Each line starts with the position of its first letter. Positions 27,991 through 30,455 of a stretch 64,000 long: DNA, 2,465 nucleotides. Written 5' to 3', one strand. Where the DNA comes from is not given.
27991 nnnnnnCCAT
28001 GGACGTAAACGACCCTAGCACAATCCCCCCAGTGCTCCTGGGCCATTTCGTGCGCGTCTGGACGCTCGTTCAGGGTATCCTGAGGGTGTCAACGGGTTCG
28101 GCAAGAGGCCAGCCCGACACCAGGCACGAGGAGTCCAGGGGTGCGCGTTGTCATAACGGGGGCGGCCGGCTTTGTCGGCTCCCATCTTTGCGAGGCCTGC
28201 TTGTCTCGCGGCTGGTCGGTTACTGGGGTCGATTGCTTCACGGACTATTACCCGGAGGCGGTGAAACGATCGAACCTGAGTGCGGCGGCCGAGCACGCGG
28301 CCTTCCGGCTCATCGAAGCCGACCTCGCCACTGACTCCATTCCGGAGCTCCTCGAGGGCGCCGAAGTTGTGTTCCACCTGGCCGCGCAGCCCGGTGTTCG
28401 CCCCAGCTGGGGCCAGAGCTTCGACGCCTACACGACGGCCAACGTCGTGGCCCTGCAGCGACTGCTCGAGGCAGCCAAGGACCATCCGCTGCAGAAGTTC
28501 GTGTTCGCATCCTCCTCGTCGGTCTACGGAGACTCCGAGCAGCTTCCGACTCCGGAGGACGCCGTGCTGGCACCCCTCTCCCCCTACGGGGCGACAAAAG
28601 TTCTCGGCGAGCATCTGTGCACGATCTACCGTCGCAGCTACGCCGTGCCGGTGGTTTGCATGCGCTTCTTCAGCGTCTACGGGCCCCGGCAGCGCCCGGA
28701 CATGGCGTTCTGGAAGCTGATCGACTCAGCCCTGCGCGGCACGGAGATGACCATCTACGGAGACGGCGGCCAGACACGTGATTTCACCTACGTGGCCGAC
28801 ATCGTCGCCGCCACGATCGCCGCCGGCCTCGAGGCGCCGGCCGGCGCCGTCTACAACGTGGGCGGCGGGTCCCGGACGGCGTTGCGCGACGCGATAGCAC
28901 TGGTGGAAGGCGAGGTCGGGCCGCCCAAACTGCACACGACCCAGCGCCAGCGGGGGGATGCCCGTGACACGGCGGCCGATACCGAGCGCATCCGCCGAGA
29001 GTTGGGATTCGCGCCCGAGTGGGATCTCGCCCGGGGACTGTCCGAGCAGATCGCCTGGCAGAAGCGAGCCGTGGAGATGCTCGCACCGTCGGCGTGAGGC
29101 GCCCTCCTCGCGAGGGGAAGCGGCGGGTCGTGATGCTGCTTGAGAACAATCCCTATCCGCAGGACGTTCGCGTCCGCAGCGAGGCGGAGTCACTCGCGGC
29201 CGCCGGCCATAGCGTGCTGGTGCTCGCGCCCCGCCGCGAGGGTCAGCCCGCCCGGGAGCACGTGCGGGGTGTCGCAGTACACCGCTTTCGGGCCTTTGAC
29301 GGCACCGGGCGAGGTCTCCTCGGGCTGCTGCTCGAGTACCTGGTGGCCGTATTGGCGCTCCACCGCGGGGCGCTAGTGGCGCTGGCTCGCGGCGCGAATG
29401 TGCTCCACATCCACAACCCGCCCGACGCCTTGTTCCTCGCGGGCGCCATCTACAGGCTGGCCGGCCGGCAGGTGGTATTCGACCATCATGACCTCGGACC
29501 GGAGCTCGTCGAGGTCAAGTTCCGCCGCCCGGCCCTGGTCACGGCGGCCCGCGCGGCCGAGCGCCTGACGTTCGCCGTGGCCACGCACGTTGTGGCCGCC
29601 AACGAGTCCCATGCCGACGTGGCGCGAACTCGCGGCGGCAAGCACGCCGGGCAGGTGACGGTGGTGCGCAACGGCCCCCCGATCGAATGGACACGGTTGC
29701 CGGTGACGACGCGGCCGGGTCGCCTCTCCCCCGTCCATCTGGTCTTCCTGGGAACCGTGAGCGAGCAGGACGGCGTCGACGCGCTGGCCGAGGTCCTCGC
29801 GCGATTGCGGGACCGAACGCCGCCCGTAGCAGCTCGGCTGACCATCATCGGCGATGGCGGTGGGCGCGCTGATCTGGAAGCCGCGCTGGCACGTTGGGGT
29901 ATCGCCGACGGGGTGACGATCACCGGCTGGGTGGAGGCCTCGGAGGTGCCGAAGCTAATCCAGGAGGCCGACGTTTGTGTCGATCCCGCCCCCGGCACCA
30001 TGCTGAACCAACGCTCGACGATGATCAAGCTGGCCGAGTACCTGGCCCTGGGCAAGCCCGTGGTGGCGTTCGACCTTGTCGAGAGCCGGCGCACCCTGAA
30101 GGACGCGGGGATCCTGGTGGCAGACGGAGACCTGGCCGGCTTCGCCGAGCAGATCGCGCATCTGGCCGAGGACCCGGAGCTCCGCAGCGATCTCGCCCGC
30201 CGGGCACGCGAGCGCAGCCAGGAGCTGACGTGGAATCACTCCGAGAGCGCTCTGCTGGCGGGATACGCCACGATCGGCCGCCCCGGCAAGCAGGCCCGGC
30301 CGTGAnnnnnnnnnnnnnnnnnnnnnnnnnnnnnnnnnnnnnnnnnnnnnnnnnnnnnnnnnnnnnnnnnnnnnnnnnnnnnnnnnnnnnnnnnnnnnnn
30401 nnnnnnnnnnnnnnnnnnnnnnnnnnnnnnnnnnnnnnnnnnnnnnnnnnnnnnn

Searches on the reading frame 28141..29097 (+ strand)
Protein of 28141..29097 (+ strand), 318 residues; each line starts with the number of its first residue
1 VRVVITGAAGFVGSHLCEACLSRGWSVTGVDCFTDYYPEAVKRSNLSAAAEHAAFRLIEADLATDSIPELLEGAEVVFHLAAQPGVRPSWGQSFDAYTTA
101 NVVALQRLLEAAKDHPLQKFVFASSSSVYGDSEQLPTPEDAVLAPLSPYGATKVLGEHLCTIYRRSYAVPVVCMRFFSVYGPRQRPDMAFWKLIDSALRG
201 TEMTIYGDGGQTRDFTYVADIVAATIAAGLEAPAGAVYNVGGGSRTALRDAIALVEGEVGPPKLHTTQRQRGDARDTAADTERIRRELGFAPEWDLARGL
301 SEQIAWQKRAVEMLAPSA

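Call 38: search_protein_families(library=pfam, proteins=[window:28141-29097:+], max_evalue=0.001)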
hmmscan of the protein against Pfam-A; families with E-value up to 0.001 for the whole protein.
window:28141-29097:+ (318 aa): 8 families
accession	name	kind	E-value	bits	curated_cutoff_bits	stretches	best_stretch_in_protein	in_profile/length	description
PF01370.27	Epimerase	-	5.4e-56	190.1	20.9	1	3-241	1-240/240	NAD dependent epimerase/dehydratase family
PF16363.11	GDP_Man_Dehyd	-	2.8e-51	175.4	27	1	5-302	2-331/332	GDP-mannose 4,6 dehydratase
PF01073.25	3Beta_HSD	-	4.4e-18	65.7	22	1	4-228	1-228/280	3-beta hydroxysteroid dehydrogenase/isomerase family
PF04321.23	RmlD_sub_bind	-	4.2e-12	46.2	27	1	1-228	1-196/287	RmlD substrate binding domain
PF07993.18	NAD_binding_4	-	1.2e-11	44.7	20.1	1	62-185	77-210/258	Male sterility protein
PF02719.21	Polysacc_synt_2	-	2.7e-08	33.8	20.2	1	3-183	1-175/293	Polysaccharide biosynthesis protein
PF13460.12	NAD_binding_10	-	9.6e-08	32.5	27.2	1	7-136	1-110/184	NAD(P)H-binding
PF05368.20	NmrA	-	0.00011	22.3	27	1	2-125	4-107/298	NmrA-like family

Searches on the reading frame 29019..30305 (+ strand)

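Call 38: search_protein_families(library=pfam, proteins=[window:29019-30305:+], max_evalue=0.001)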
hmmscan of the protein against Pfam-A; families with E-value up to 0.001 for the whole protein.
window:29019-30305:+ (428 aa): 5 families
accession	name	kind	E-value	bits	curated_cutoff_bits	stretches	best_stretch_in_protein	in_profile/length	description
PF13692.12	Glyco_trans_1_4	-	5.3e-26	92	27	1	240-385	3-142/142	Glycosyl transferases group 1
PF00534.26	Glycos_transf_1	-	3.2e-17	63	26.4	1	241-399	18-172/172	Glycosyl transferases group 1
PF13579.12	Glyco_trans_4_4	-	4.6e-15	56.7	29.7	1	50-219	5-158/158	Glycosyl transferase 4-like domain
PF13439.12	Glyco_transf_4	-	3e-12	47.3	28.5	1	51-219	7-165/170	Glycosyltransferase Family 4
PF13524.12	Glyco_trans_1_2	-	6e-11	42.9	25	1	270-407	15-137/144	Glycosyl transferase-like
